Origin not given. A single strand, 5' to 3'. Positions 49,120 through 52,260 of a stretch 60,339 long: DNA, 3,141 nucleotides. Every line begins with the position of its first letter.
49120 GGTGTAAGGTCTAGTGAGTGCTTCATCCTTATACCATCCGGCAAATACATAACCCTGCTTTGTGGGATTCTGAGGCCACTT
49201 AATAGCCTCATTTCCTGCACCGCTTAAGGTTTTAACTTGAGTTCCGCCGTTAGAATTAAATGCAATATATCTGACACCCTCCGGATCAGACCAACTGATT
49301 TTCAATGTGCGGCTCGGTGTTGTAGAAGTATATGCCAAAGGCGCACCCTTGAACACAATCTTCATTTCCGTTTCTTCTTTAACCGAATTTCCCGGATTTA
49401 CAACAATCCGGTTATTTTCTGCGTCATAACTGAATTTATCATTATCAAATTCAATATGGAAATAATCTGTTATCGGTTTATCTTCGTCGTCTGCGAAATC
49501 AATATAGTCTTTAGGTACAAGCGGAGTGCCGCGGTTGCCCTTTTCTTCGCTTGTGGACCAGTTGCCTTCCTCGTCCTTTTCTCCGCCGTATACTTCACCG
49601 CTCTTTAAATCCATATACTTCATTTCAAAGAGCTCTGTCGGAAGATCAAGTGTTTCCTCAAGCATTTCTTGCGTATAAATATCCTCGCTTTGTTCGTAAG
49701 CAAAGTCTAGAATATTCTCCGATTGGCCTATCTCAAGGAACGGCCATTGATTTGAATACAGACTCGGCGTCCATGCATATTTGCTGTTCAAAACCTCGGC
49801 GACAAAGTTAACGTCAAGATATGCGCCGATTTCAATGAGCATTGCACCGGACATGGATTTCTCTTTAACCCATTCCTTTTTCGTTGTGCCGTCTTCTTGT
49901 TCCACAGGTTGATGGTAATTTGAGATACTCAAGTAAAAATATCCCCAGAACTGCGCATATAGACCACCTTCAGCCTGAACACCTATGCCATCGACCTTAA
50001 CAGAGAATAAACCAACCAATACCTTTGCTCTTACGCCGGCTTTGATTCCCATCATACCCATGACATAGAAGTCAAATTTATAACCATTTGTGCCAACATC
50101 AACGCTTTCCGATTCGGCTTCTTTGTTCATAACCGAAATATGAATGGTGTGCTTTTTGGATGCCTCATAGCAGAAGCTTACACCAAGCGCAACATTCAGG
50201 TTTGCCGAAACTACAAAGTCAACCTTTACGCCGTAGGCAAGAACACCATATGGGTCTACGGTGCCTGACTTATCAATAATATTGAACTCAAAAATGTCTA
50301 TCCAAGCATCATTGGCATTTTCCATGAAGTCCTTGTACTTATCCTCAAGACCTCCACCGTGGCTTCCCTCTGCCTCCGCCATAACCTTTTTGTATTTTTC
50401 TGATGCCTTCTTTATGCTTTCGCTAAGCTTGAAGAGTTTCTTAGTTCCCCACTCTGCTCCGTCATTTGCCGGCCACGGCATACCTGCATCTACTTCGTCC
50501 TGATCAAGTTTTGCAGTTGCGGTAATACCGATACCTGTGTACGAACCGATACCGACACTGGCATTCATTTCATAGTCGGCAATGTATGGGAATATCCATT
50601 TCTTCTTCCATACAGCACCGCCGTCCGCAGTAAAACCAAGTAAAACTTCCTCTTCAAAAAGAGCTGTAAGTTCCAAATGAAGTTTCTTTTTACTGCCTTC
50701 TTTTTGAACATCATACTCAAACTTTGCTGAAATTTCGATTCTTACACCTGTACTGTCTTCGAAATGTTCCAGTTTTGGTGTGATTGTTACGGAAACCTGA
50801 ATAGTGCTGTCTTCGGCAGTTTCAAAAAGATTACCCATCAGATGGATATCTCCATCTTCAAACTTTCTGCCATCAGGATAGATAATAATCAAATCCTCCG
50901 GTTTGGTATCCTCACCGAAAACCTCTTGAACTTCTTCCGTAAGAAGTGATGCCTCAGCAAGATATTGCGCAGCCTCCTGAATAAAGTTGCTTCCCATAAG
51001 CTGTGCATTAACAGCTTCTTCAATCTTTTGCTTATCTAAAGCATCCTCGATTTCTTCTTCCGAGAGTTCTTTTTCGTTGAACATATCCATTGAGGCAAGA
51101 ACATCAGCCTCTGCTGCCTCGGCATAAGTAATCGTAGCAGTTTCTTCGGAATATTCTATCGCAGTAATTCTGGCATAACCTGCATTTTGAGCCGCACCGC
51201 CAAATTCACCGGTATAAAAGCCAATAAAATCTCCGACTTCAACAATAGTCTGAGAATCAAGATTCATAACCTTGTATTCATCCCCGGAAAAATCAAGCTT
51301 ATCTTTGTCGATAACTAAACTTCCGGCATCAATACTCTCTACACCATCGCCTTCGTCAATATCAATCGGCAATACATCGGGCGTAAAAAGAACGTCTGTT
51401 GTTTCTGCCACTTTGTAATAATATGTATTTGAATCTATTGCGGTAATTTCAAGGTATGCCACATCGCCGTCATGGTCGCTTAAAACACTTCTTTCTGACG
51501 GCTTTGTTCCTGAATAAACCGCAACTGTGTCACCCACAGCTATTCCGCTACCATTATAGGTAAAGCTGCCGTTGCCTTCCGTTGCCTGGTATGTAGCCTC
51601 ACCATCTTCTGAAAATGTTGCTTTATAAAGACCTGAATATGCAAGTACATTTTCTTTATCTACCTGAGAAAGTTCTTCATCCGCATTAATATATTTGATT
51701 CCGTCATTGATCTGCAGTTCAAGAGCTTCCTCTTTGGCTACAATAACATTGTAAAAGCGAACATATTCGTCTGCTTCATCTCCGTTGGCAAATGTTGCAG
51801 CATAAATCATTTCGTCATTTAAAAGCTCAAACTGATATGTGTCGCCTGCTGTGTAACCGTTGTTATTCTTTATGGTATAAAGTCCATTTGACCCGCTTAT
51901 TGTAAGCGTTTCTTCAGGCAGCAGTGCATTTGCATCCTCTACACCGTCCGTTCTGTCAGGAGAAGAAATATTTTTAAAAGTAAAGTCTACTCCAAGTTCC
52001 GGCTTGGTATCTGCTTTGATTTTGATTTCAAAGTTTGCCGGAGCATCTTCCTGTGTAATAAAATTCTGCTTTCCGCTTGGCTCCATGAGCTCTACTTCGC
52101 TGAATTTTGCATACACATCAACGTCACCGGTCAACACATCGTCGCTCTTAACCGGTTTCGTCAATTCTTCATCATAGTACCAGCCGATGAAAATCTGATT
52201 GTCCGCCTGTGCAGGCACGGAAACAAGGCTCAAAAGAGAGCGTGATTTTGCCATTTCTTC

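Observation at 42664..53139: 3491-aa SLH-anchored giant surface protein at the centre of a regulator / giant / protease module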

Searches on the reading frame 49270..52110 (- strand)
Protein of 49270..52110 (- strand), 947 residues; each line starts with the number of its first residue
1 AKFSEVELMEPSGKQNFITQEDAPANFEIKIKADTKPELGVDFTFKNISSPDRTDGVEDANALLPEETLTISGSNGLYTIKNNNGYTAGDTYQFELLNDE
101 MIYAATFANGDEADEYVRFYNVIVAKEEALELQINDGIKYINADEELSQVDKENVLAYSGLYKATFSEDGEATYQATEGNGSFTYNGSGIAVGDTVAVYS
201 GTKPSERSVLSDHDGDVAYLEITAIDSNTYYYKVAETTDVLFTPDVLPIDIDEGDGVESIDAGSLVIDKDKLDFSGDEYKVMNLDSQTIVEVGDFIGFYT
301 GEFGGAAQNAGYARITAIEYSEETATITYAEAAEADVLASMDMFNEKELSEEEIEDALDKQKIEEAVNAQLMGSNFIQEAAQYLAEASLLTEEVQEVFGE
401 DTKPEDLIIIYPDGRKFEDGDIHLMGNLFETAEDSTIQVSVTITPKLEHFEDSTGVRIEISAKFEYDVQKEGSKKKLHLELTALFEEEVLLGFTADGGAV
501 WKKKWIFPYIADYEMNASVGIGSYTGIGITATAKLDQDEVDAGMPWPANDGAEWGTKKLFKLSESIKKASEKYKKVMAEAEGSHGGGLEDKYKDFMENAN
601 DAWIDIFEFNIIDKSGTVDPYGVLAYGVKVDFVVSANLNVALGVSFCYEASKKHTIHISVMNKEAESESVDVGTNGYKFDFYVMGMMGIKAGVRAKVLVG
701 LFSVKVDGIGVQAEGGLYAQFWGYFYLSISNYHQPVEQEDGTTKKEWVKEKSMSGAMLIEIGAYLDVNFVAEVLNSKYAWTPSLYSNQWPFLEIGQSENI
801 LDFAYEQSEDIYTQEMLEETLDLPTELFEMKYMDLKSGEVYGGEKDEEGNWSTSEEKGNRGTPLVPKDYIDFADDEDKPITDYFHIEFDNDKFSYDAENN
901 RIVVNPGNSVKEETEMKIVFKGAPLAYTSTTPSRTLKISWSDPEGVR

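Call 9: search_solved_structures(query=window:49270-52110:-, max_evalue=1)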
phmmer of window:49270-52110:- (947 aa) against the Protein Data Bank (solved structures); distinct sequences matched with E-value up to 1: 0.

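Call 11: find_homologous_proteins(query=window:49270-52110:-)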
Query window:49270-52110:- (947 aa): 8 proteins with E <= 0.001 among 8000 candidates.
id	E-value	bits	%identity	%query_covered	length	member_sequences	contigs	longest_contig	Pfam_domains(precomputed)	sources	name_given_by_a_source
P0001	2.4e-264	898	47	99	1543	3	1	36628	PF09479.17,PF00395.26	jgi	-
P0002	9.9e-174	598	44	71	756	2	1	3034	-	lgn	-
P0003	1.5e-153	531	44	65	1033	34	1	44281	PF09479.17,PF00395.26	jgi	-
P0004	6.7e-138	480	42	63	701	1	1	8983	-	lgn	-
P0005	2.7e-130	455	44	57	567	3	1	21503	-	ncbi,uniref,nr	ncbi:hypothetical protein [Acetivibrio straminisolvens]|uniref:hypothetical protein n=1 Tax=Acetivib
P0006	1.6e-92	330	39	55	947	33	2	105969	PF09479.17,PF00395.26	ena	-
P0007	6.2e-91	324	44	44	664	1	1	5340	PF09479.17,PF00395.26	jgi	jgi:uncharacterized repeat protein (TIGR02543 family)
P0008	2.2e-86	309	38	56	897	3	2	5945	PF09479.17,PF00395.26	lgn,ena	-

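Call 18: find_related_loci(query=A2, collection=genome_contigs, flank=10000)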
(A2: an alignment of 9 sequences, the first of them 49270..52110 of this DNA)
Query A2 (947 aa) in genome_contigs; peptide patterns used: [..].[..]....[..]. (x = any residue, [..] = any of these).
102 stretches matched a pattern; 76 encode a relative of the query (tblastn E <= 1e-3); 75 distinct loci.
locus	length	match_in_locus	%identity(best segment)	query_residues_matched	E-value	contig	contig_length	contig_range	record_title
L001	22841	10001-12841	99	1-947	0e+0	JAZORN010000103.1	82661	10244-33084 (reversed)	MAG: Clostridia bacterium isolate T1900045556_YK20190250.MAGScoT_cleanbin_000020 SGB_7898_k141_9813, whole genome shotgu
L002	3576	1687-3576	99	1-630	0e+0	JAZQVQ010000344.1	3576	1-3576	MAG: Eubacteriales bacterium isolate T1900045168_TC20190162.MAGScoT_cleanbin_000007 SGB_5174_k141_814072, whole genome s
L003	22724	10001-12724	49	1-942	0e+0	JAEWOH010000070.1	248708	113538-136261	MAG: Bacillota bacterium isolate OH_SBlB_54 k127_591361, whole genome shotgun sequence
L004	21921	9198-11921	48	1-942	0e+0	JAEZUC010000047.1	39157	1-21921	MAG: Bacillota bacterium isolate OH_PDB_73 k127_1500446, whole genome shotgun sequence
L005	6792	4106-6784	48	1-926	0e+0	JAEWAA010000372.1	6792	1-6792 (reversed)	MAG: Bacillota bacterium isolate OH_PBB_190 k127_1245792, whole genome shotgun sequence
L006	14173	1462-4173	45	1-942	0e+0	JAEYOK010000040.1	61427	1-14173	MAG: Bacillota bacterium isolate OH_CBB_14 k127_1767567, whole genome shotgun sequence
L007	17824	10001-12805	45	1-941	0e+0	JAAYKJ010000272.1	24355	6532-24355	MAG: Clostridiaceae bacterium isolate AS10tlH2TH_408 400391_AS10, whole genome shotgun sequence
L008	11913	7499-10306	44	1-942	0e+0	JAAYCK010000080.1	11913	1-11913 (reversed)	MAG: Syntrophomonadaceae bacterium isolate AS06rmzACSIP_426 383000_AS06, whole genome shotgun sequence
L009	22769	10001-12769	45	1-941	0e+0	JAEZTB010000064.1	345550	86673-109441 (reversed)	MAG: Bacillota bacterium isolate OH_PDB_28 k127_969006, whole genome shotgun sequence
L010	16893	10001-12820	44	1-942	0e+0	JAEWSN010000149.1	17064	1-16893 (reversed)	MAG: Bacillota bacterium isolate OH_SDB_108 k127_678948, whole genome shotgun sequence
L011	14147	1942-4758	44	1-942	0e+0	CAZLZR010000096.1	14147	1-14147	MAG TPA_asm: uncultured Acetivibrio sp. isolate binchicken_co152_19 genome assembly, contig: NODE_4540_length_14147_cov_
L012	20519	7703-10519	43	1-942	0e+0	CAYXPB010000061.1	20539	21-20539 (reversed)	MAG TPA_asm: uncultured Acetivibrio sp. isolate binchicken_co39_530 genome assembly, contig: NODE_6358_length_20539_cov_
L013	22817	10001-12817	43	1-942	0e+0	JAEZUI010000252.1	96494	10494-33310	MAG: Bacillota bacterium isolate OH_PDB_83 k127_203185, whole genome shotgun sequence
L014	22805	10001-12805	45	1-942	0e+0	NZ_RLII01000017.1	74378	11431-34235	Acetivibrio mesophilus strain N2K1 seq17, whole genome shotgun sequence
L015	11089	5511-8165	45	50-942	0e+0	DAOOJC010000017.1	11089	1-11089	MAG TPA_asm: Acetivibrio sp. isolate AMR_MDS_2763 NODE_5358_length_11089_cov_4.081385, whole genome shotgun sequence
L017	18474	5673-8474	36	1-947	2e-180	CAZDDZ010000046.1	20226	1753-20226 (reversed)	MAG TPA_asm: uncultured Pseudoflavonifractor sp. isolate SRP335695_co1_84 genome assembly, contig: NODE_1191_length_2022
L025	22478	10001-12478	38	89-947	4e-171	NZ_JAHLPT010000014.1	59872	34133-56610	Oscillibacter sp. MSJ-31 M31_ctg0014, whole genome shotgun sequence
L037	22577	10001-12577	34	1-942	1e-152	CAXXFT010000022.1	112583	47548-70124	MAG: uncultured Sedimentibacter sp. isolate 90ad4bd6-3e3f-41ea-a839-0ac70987d3d1 genome assembly, contig: contig_22, who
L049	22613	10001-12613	30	24-940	2e-122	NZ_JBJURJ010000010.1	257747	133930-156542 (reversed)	Paenibacillus mesotrionivorans strain P15 P15_scaffold10, whole genome shotgun sequence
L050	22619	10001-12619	31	1-940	3e-117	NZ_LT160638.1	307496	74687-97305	Neglectibacter timonensis strain SN17, whole genome shotgun sequence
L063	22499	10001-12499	29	44-940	1e-98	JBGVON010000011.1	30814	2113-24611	MAG: Faecousia sp. isolate fecal_MAG_21 fecal_MAG_21_contig_0011, whole genome shotgun sequence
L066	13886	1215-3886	38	4-943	1e-84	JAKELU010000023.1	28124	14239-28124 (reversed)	Firmicutes bacterium FC7 FC7_Scaffold23, whole genome shotgun sequence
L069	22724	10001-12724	48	1-942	0e+0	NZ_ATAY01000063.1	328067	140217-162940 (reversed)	Ruminiclostridium papyrosolvens C7 contig01186, whole genome shotgun sequence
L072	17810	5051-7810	26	1-942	2e-76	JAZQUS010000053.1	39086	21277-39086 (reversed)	MAG: Eubacteriales bacterium isolate T1900045180_TC20190176.MAGScoT_cleanbin_000012 SGB_5227_k141_1540380, whole genome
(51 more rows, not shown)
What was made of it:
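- On Inverse autotransporter (type Ve): The hosts are monoderm taxa (call 18).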

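Call 41: predict_structure(alignment_id=A2)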
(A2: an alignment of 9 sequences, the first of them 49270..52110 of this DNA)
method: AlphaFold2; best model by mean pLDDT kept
length: 947 residues; sequences in the alignment: 9
mean_pLDDT: 46.2   pTM: 0.29
mean pLDDT of the five models: 46.2, 45.9, 45.7, 45.3, 44.3
residues with pLDDT >= 90: 0; 70-90: 107; 50-70: 239; < 50: 601
segments of 3 or more residues with pLDDT < 50: 1-19, 48-52, 54-65, 107-112, 125-137, 160-177, 205-213, 237-246, 276-288, 302-308, 334-363, 373-375, 418-437, 439-456, 482-735, 742-817, 824-884, 921-934, 943-947
pLDDT, mean of each block of 10 residues (from residue 1): 26 41 69 77 58 44 52 79 64 63 57 52 45 42 84 67 34 46 77 69 49 55 82 59 49 67 77 51 46 58 44 66 78 50 34 41 49 51 56 56 58 49 39 44 42 44 59 56 47 29 27 29 37 37 28 31 43 31 31 35 26 26 26 25 28 27 28 30 30 33 38 38 36 50 43 35 39 32 29 30 36 49 48 36 38 32 34 39 53 65 64 55 37 51 44
secondary structure, 60 per line:
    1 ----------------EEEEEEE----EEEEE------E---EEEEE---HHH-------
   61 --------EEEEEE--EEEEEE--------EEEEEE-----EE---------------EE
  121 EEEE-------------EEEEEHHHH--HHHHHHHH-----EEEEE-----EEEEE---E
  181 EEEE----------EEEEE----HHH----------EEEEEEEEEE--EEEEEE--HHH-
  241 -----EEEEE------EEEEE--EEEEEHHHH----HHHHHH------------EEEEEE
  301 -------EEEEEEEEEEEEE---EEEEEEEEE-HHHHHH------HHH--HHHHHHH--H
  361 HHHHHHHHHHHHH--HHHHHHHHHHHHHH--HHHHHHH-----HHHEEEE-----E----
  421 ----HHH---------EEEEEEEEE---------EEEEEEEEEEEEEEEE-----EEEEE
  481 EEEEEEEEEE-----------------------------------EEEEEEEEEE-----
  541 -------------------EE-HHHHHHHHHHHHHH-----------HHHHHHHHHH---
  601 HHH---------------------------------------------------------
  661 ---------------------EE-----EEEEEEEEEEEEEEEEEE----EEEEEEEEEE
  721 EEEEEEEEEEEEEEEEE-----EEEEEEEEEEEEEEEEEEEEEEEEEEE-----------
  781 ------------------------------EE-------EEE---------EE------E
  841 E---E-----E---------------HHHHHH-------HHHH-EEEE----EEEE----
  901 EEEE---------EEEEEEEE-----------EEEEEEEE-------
elements in order (helices of 4 or more, strands of 3 or more residues): E17-23 E28-32 E43-47 E69-74 E77-82 E91-96 E119-124 E138-142 H143-146 H149-156 E162-166 E172-176 E180-184 E195-199 E217-226 E229-234 E246-250 E257-261 E264-268 H269-272 H277-282 E295-300 E308-320 E324-332 H334-339 H351-357 H360-373 H376-389 H392-398 E407-410 E437-445 E455-470 E476-490 E526-535 H563-576 H588-597 E689-706 E711-737 E743-769 E820-822 H867-872 H880-883 E885-888 E893-896 E901-904 E914-921 E933-940
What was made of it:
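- Tried and rejected: With a 9-sequence alignment the model was unusable, at pLDDT 46 (call 41).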

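Call 42: search_protein_representatives(alignment_id=A1)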
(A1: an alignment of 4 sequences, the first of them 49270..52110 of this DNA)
Query: 4 sequences, 959 profile positions. Proteins with E-value up to 0.001 (for the whole library): 591; up to 1e-10: 508; up to 1e-30: 399. The best 150 are listed.
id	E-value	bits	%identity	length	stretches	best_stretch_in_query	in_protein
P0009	0.0e+00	1532.9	-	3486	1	2-927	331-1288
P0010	0.0e+00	1510.9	-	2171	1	1-934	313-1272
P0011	0.0e+00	1439.9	-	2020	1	1-932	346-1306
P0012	0.0e+00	1362.8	-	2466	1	1-929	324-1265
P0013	0.0e+00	1206.9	-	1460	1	1-929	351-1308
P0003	0.0e+00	1022.9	-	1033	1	1-631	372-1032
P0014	2.6e-290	982.2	-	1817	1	2-924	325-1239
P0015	1.1e-286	970.2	-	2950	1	3-928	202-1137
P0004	4.9e-278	941.6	-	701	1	1-604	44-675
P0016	5.0e-263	891.9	-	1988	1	4-932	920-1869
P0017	9.8e-252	854.5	-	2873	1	4-951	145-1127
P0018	3.0e-251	852.9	-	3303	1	3-926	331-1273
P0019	2.2e-241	820.2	-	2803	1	4-924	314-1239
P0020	8.3e-230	781.9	-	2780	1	3-928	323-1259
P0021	4.5e-229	779.5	-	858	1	3-775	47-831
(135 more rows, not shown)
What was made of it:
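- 49252..52098 (-): Giant protein aa 348-1296: conserved 'base' region with no Pfam or PDB relative. It holds three small β domains, the invariant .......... linker, a helical segment, a meander of 30-38-residue amphipathic β-strands with an acidic disordered insert, and a terminal β domain. 591 clusters at E<=1e-3 and 399 at <=1e-30 (call 42).
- Tried and rejected: This suggested rarity, but the exhaustive HMMER search (591 clusters, call 42) and the genome scan (75 loci, call 18) showed that was an artefact of the candidate cap.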

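Call 51: find_homologous_proteins(query=A3, max_evalue=1e-20)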
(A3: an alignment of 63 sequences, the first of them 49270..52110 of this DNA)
Query A3 (63 sequences) (947 aa, profile of the alignment): 9 proteins with E <= 1e-20 among 8000 candidates.
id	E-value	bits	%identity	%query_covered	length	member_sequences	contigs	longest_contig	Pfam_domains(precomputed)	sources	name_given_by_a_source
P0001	0.0e+0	1230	47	99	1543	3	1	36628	PF09479.17,PF00395.26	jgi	-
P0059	0.0e+0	1040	32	92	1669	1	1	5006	PF09479.17,PF18998.7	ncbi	ncbi:MAG: InlB B-repeat-containing protein, partial [Oscillospiraceae bacterium]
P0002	3.5e-247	841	44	71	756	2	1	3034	-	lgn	-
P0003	2.7e-214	732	44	65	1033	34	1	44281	PF09479.17,PF00395.26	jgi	-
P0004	2.6e-202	693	42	63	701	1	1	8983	-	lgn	-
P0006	4.8e-197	675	39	55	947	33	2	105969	PF09479.17,PF00395.26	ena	-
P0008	1.0e-191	658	38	56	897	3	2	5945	PF09479.17,PF00395.26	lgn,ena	-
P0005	1.0e-179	618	44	57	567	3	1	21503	-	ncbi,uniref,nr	ncbi:hypothetical protein [Acetivibrio straminisolvens]|uniref:hypothetical protein n=1 Tax=Acetivib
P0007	3.2e-130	454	44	44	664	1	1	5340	PF09479.17,PF00395.26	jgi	jgi:uncharacterized repeat protein (TIGR02543 family)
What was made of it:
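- Tried and rejected: It found only 8-9 relatives of the base, even when queried with a 63-sequence profile (calls 11, 51).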

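Call 52: search_solved_structures(query=A3, max_evalue=10, show_alignments=2)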
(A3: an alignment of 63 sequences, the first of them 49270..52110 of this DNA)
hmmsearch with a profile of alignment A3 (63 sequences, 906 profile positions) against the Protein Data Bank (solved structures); distinct sequences matched with E-value up to 10: 1.
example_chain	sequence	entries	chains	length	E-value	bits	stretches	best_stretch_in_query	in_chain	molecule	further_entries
6mnt_A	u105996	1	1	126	1.9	9.8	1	148-208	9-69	Putative coat protein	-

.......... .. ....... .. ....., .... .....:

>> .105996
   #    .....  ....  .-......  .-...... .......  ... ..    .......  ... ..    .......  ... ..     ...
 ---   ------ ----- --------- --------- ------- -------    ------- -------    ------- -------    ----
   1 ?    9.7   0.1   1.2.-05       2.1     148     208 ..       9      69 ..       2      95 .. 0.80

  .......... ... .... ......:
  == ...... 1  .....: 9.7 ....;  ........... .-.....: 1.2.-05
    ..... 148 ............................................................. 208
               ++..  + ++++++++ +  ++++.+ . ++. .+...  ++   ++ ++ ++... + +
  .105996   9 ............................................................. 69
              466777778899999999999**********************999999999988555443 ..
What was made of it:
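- Closest known: SLH-anchored S-layer proteins Sap. Different: There is no sequence similarity (calls 9, 52).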

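Call 54: search_protein_families(library=pfam, proteins=[window:49270-52110:-, L069:9959-12844:+, L014:9962-12814:+, L017:5637-8465:+, L025:9719-12499:+, L037:9962-12577:+, L049:9938-12733:+, L050:9959-12649:+, L063:9842-12610:+, L072:5012-7810:+], max_evalue=1)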
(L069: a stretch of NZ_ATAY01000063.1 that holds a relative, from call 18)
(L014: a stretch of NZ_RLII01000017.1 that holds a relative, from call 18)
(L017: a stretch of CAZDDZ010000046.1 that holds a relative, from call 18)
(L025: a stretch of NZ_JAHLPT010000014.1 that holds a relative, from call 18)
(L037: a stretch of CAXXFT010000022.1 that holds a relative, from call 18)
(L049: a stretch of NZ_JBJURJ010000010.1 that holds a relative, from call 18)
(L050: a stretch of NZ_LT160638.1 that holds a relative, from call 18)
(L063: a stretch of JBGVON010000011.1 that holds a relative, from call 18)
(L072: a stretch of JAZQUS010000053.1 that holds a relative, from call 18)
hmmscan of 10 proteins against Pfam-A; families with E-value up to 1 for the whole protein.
window:49270-52110:- (947 aa): 0 families

L069:9959-12844:+ (962 aa): 2 families
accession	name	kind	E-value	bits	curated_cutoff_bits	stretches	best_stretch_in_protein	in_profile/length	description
PF19573.5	DUF6089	-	0.014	15.2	23.2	1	647-693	45-96/226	Domain of unknown function (DUF6089)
PF12195.14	End_beta_barrel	-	0.96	9.9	35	0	46-92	7-52/83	Beta barrel domain of bacteriophage endosialidase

L014:9962-12814:+ (951 aa): 3 families
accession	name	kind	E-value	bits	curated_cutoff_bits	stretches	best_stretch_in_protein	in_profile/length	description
PF18938.6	aRib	-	0.055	13.7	27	1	337-370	34-63/71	Atypical Rib domain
PF03683.19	UPF0175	-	0.096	12.8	27.9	1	359-400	11-53/75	Uncharacterised protein family (UPF0175)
PF03477.21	ATP-cone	-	0.19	12.7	25.8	1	393-418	55-80/88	ATP cone domain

L017:5637-8465:+ (943 aa): 1 family
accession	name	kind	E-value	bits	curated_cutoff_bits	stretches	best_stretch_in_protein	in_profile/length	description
PF25485.1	DUF7908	-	0.02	15.6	27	1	35-99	2-66/134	Domain of unknown function (DUF7908)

L025:9719-12499:+ (927 aa): 0 families

L037:9962-12577:+ (872 aa): 1 family
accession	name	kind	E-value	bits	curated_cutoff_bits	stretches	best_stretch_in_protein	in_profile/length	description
PF23857.1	Phage_TAC_19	-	0.038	14.6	27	1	24-80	48-97/109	Phage tail chaperone protein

L049:9938-12733:+ (932 aa): 0 families

L050:9959-12649:+ (897 aa): 1 family
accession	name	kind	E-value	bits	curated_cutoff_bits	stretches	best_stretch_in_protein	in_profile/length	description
PF12445.13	FliC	-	0.73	10.6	23.2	0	813-855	25-67/127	Flagellin protein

L063:9842-12610:+ (923 aa): 1 family
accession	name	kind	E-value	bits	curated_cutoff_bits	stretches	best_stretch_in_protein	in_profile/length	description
PF18620.7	DUF5627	-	0.025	15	31.3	0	58-95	59-96/133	Domain of unknown function (DUF5627)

L072:5012-7810:+ (933 aa): 1 family
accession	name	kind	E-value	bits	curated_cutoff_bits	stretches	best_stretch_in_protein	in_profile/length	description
PF24880.1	DUF7738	-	0.019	15.9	24.6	1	453-535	8-82/103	Domain of unknown function (DUF7738)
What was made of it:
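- Tried and rejected: Ten diverse base sequences gave only scattered, inconsistent sub-threshold hits (call 54).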
